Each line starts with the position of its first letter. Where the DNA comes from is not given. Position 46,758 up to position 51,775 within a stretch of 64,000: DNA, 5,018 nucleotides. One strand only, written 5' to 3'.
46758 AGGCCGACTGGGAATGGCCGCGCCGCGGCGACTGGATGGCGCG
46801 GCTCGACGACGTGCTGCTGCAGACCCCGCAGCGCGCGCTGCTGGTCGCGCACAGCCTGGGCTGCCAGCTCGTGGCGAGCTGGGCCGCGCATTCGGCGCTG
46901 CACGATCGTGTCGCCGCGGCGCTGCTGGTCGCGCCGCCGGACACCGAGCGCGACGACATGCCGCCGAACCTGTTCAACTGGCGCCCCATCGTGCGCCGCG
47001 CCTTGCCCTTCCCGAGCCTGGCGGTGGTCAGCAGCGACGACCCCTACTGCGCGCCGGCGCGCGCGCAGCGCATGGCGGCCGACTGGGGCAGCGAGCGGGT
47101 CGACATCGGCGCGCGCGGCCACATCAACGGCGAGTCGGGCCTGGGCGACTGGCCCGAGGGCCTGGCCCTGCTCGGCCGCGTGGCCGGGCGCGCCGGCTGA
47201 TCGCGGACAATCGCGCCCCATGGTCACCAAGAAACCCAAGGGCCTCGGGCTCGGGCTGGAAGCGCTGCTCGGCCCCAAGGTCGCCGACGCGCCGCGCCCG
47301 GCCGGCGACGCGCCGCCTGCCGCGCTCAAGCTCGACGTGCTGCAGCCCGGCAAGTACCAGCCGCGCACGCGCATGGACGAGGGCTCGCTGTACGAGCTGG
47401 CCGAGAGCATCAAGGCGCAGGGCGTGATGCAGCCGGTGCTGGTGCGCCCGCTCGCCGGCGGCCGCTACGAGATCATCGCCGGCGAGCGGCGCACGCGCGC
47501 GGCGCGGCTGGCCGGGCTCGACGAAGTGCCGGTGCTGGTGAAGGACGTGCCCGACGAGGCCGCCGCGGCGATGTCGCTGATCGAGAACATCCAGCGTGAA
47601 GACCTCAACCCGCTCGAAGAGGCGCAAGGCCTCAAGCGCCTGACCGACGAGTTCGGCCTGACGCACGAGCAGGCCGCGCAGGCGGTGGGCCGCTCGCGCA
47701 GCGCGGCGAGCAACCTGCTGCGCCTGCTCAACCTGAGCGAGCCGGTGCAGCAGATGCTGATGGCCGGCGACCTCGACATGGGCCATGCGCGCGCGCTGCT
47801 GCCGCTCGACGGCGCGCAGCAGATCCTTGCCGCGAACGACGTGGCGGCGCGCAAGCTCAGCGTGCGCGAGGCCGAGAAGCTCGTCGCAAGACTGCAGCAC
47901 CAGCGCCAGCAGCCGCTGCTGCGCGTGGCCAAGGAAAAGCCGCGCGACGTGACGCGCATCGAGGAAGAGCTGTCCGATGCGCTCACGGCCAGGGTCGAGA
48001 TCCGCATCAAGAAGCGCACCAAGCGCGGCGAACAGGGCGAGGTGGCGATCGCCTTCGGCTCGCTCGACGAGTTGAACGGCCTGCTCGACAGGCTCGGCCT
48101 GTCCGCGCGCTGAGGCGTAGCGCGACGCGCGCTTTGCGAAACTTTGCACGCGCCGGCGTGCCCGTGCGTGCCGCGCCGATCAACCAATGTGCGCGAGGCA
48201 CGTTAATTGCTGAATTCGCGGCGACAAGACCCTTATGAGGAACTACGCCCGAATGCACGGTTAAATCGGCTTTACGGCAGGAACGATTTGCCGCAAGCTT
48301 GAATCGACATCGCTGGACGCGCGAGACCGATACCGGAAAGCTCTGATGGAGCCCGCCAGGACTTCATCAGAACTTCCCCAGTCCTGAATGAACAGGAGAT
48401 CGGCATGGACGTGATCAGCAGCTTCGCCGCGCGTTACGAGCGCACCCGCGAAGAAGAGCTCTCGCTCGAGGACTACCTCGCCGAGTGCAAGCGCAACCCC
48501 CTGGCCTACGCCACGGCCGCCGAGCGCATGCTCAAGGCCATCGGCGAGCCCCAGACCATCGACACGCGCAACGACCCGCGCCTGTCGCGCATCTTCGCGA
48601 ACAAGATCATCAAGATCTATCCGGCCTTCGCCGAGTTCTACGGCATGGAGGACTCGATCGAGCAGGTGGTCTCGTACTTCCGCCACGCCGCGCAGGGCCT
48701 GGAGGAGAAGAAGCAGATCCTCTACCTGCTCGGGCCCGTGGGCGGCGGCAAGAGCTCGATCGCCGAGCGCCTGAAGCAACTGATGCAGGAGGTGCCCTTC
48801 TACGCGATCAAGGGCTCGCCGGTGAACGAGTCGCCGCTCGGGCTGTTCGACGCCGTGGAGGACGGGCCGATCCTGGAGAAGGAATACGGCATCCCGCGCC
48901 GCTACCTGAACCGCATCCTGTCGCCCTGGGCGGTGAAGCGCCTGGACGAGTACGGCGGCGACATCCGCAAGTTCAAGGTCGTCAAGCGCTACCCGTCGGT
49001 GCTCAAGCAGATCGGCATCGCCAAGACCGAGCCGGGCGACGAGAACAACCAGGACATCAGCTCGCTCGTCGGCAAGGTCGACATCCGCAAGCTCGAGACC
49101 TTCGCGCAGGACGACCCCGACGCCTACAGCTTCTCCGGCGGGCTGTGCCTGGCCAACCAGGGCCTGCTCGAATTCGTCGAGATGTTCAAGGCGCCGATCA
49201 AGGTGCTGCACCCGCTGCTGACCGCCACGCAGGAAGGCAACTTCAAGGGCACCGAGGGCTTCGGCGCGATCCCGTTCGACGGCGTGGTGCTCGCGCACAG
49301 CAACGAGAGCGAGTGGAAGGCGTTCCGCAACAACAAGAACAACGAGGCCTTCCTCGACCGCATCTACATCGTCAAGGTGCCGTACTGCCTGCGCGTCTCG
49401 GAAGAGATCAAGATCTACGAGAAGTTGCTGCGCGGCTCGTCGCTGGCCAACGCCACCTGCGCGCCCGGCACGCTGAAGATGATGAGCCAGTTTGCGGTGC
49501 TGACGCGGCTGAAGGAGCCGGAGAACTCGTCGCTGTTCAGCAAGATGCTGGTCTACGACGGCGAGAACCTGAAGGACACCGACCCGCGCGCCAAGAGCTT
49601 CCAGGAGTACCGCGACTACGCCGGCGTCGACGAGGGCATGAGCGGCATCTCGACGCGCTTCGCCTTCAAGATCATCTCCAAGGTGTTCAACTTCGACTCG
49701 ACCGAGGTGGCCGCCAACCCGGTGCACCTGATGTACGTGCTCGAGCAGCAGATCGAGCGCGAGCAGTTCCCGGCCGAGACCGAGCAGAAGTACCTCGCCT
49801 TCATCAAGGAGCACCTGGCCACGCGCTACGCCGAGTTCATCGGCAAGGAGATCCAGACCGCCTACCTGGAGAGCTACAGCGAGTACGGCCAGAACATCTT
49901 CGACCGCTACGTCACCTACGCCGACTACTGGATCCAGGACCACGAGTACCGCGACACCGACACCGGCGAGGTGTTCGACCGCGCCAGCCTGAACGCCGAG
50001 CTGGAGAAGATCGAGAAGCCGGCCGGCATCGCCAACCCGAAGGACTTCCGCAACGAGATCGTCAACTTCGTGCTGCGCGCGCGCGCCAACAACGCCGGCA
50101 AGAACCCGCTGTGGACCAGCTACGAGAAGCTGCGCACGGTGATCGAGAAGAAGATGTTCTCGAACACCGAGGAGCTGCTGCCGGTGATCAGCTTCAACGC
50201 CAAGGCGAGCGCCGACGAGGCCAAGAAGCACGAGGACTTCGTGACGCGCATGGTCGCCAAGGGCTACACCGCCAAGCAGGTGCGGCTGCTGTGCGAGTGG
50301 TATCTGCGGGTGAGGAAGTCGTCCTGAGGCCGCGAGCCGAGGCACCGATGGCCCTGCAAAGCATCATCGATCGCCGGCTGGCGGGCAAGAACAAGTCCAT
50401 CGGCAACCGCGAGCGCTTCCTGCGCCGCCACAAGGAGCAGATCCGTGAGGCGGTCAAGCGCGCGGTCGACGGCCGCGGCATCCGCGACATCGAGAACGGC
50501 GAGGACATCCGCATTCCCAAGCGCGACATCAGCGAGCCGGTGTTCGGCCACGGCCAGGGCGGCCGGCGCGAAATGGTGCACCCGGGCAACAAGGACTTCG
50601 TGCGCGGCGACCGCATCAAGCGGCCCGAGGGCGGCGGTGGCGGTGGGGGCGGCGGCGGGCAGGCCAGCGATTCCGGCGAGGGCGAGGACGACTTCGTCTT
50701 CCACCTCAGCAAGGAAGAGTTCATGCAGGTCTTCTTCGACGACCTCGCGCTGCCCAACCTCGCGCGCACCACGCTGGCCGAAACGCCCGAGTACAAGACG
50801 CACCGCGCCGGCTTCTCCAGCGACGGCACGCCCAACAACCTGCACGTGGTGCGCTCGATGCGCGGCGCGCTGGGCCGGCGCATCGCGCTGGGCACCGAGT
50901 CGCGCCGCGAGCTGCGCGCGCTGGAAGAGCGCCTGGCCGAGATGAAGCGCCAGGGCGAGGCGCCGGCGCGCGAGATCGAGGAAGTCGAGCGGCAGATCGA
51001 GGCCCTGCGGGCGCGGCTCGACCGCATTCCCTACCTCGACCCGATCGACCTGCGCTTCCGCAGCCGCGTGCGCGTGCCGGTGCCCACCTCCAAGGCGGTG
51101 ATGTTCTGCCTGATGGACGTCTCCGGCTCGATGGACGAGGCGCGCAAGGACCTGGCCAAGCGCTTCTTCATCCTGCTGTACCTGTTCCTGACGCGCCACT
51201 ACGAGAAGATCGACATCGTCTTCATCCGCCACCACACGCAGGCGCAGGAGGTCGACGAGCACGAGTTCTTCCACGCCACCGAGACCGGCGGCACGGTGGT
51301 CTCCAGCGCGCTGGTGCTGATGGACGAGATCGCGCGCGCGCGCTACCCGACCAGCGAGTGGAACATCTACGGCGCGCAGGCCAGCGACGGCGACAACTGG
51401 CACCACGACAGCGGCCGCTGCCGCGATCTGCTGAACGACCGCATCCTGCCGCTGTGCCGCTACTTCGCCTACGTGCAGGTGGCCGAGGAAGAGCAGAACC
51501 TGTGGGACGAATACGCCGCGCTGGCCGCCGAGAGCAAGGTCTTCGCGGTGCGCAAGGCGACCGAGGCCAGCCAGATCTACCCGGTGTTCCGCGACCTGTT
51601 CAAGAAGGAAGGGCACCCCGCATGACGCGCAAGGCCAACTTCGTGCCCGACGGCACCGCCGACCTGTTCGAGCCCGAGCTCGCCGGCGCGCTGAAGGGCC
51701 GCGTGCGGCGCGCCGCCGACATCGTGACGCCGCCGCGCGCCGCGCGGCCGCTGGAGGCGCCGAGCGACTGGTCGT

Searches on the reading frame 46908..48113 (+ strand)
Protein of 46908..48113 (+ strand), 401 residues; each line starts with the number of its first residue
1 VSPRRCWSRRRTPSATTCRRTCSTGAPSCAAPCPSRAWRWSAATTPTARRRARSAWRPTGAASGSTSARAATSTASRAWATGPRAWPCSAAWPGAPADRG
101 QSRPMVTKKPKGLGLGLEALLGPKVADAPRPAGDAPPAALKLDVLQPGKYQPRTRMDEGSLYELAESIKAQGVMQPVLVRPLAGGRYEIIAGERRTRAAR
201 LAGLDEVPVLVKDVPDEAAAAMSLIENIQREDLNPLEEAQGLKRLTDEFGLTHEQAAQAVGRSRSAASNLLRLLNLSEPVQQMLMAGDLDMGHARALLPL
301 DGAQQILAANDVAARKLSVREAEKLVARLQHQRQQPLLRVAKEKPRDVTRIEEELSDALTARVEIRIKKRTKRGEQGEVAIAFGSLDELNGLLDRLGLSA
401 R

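Call 65: search_protein_families(library=pfam, proteins=[window:46908-48113:+], max_evalue=0.001)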
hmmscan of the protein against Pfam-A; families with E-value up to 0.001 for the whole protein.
window:46908-48113:+ (401 aa): 3 families
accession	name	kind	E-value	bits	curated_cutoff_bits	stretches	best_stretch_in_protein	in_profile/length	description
PF17762.8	HTH_ParB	-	8.1e-35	119.5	22.6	1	231-330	1-101/102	ParB HTH domain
PF02195.25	ParB_N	-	2.5e-34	117.6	26.3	1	140-229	6-95/95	ParB N-terminal domain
PF23552.2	ParB_C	-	6.7e-13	48.3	23.8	1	345-397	2-50/50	ParB dimerisation domain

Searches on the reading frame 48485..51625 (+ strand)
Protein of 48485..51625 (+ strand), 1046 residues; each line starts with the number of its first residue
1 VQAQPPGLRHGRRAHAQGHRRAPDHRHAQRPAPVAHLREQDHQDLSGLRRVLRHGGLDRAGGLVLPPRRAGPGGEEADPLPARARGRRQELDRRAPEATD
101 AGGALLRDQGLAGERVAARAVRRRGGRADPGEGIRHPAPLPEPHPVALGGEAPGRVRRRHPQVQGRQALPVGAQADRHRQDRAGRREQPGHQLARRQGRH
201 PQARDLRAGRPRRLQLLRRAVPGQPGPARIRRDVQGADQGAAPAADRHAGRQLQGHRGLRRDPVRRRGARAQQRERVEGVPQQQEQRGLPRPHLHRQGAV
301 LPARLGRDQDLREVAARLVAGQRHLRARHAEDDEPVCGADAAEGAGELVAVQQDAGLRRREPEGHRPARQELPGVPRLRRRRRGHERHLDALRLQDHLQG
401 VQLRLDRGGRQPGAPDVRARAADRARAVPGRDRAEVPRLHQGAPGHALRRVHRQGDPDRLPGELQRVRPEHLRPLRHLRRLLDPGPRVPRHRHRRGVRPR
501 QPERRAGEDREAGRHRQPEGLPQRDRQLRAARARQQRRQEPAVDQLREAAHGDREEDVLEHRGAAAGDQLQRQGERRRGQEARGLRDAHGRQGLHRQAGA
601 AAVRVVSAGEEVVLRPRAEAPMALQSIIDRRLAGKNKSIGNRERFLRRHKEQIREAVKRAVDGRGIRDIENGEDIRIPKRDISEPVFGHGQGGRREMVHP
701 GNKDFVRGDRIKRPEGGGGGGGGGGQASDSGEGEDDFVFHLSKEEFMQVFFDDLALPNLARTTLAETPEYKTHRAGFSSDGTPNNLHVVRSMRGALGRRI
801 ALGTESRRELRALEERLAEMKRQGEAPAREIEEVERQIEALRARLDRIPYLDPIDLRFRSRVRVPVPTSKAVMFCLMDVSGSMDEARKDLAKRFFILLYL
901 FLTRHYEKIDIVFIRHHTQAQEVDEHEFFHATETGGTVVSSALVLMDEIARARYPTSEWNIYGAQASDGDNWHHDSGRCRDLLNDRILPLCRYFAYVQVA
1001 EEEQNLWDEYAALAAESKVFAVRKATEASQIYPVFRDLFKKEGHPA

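Call 65: search_protein_families(library=pfam, proteins=[window:48485-51625:+], max_evalue=0.001)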
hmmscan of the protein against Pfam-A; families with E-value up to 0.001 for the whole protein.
window:48485-51625:+ (1046 aa): 1 family
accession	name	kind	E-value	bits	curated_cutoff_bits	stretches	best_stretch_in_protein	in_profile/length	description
PF04285.18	DUF444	-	8.1e-183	608.7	27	1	627-1042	2-418/418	Protein of unknown function (DUF444)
